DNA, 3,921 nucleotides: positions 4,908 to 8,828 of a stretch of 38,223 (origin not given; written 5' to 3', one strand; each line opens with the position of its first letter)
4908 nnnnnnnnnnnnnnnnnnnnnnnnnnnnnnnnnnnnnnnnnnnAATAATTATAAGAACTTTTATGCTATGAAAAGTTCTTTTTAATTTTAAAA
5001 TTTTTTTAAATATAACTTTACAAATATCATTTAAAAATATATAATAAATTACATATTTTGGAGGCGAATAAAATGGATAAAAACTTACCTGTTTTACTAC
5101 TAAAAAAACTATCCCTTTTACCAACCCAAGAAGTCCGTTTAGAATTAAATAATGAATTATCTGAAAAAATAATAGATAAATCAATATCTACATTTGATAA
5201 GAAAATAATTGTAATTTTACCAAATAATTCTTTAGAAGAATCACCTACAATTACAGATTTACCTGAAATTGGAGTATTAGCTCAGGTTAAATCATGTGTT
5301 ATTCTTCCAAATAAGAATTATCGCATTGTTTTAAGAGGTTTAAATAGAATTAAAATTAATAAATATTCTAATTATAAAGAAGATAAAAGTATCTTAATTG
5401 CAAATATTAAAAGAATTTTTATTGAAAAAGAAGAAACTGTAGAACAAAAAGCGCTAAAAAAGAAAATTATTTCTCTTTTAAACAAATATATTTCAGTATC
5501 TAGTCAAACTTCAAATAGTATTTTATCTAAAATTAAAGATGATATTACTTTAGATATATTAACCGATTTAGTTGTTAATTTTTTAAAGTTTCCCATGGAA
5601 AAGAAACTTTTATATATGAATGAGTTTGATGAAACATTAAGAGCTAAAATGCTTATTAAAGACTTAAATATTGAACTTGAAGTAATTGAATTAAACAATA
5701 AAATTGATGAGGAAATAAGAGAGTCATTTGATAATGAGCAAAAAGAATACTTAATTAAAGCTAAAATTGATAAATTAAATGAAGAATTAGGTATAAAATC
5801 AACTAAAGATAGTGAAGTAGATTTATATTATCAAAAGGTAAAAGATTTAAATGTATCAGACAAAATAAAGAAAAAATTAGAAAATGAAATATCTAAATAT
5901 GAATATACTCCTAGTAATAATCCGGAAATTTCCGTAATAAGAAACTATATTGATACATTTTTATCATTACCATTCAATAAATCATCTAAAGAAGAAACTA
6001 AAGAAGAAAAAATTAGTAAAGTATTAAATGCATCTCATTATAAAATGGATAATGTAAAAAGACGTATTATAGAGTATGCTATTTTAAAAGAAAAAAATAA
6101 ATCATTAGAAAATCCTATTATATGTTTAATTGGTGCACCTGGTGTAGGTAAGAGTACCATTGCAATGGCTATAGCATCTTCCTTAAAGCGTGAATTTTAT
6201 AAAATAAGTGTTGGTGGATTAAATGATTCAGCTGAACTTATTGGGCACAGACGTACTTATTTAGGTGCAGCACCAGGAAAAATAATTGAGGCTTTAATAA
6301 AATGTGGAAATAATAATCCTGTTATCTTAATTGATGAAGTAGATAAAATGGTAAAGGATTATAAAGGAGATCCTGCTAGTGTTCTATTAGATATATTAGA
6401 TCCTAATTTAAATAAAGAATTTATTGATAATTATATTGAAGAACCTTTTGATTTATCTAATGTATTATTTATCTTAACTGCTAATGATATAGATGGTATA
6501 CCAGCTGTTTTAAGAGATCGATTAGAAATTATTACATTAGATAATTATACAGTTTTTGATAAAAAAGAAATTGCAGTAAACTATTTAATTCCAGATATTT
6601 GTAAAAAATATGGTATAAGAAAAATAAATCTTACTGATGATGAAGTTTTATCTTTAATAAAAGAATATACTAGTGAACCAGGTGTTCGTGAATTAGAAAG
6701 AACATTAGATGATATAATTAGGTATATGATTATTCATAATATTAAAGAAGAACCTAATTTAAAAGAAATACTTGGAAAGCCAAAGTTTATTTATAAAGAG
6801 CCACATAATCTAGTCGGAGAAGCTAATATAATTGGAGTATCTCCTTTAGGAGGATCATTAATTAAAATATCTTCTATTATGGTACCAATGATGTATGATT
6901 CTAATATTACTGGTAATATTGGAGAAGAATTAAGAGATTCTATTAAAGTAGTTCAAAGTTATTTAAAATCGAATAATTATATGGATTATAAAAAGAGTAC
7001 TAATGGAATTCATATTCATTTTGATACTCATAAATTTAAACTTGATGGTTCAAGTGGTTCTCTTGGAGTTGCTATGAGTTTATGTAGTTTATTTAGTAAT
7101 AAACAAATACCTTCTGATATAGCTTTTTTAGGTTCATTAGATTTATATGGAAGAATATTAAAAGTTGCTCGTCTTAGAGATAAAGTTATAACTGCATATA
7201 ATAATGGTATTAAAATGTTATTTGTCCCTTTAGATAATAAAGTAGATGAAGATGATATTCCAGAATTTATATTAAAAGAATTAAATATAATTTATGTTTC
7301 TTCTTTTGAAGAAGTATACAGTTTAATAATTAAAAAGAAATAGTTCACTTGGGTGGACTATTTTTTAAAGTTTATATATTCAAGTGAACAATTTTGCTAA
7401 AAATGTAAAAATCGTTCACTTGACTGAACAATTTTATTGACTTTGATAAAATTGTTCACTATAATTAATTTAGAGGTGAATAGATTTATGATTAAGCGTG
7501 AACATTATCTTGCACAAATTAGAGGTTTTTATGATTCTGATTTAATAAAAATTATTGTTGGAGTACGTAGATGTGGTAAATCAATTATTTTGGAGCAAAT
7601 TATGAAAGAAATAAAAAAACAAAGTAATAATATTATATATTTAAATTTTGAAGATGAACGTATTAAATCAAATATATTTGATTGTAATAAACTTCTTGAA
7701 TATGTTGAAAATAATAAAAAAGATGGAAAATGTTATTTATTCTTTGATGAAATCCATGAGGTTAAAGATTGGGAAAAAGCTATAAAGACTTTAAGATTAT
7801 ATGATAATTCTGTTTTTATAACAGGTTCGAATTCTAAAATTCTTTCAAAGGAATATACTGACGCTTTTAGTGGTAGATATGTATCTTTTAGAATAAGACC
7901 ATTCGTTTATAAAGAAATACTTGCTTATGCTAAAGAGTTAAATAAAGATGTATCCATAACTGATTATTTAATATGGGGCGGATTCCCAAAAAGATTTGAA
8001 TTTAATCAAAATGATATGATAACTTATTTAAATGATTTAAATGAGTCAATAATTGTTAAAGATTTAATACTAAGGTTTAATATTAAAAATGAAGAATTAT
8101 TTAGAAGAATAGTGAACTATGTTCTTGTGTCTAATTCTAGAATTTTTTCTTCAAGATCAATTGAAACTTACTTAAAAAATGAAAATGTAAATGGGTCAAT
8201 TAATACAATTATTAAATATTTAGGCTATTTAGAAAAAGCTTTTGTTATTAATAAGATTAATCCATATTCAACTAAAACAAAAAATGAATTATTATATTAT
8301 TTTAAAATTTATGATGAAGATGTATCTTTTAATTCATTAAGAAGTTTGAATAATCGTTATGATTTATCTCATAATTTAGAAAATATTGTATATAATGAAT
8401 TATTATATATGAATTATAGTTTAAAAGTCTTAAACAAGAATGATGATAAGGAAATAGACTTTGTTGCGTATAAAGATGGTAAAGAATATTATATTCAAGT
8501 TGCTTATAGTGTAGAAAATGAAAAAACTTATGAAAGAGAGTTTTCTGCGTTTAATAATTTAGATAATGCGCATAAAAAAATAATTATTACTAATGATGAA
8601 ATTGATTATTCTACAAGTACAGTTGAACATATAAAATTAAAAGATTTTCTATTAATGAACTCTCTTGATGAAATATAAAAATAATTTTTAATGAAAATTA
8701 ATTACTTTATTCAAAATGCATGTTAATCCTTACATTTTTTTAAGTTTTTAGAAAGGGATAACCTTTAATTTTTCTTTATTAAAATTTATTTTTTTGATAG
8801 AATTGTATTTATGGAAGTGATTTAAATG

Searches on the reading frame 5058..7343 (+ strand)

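Call 6: search_protein_families(library=pfam, proteins=[window:5058-7343:+], max_evalue=0.001)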
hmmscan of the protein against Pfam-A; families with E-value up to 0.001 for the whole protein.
window:5058-7343:+ (761 aa): 11 families
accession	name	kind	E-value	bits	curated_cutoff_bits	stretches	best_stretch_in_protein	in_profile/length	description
PF05362.19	Lon_C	-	1e-31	110.6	21.1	1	565-758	4-203/205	Lon protease (S16) C-terminal proteolytic domain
PF02190.22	LON_substr_bdg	-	1.5e-22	80.9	28.7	1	10-201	2-196/200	ATP-dependent protease La (LON) substrate-binding domain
PF00004.35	AAA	-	4.7e-22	79.3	21.2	1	355-492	1-126/131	ATPase family associated with various cellular activities (AAA)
PF22667.2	Lon_lid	-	1.5e-10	41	27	1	522-565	9-52/57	Lon protease AAA+ ATPase lid domain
PF13541.12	ChlI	-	2.5e-08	34.3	27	1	615-727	12-121/121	Subunit ChlI of Mg-chelatase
PF07728.20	AAA_5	-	1.5e-06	28.7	22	1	355-480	2-130/139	AAA domain (dynein-related subfamily)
PF13401.12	AAA_22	-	1.8e-05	25.5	27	1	353-436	6-97/130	AAA domain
PF07724.20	AAA_2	-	0.00017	22.1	27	1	355-476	6-124/166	AAA domain (Cdc48 subfamily)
PF13173.12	AAA_14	-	0.00045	20.7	27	0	352-431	2-74/129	AAA domain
PF03193.22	RsgA_GTPase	-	0.00048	20.4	30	1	306-384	60-138/174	RsgA GTPase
PF25199.1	nSTAND_NTPase5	-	0.00071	19.9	34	0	335-434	27-111/145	Novel STAND NTPase 5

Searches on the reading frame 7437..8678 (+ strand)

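Call 6: search_protein_families(library=pfam, proteins=[window:7437-8678:+], max_evalue=0.001)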
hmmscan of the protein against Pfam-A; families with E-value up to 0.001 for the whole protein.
window:7437-8678:+ (413 aa): 5 families
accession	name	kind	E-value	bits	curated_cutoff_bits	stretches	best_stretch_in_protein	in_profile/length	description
PF13173.12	AAA_14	-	3.7e-33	114.7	27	1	36-162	3-129/129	AAA domain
PF13635.12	DUF4143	-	7.8e-13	48.9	28.1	1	209-357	3-159/160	Domain of unknown function (DUF4143)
PF00406.28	ADK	-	8.9e-05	23.1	26.8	0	166-288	66-146/151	Adenylate kinase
PF01637.24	ATPase_2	-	0.00049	20.4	33.2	1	21-83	4-68/225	ATPase domain predominantly from Archaea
PF00004.35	AAA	-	0.00063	20.6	21.2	0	40-109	3-69/131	ATPase family associated with various cellular activities (AAA)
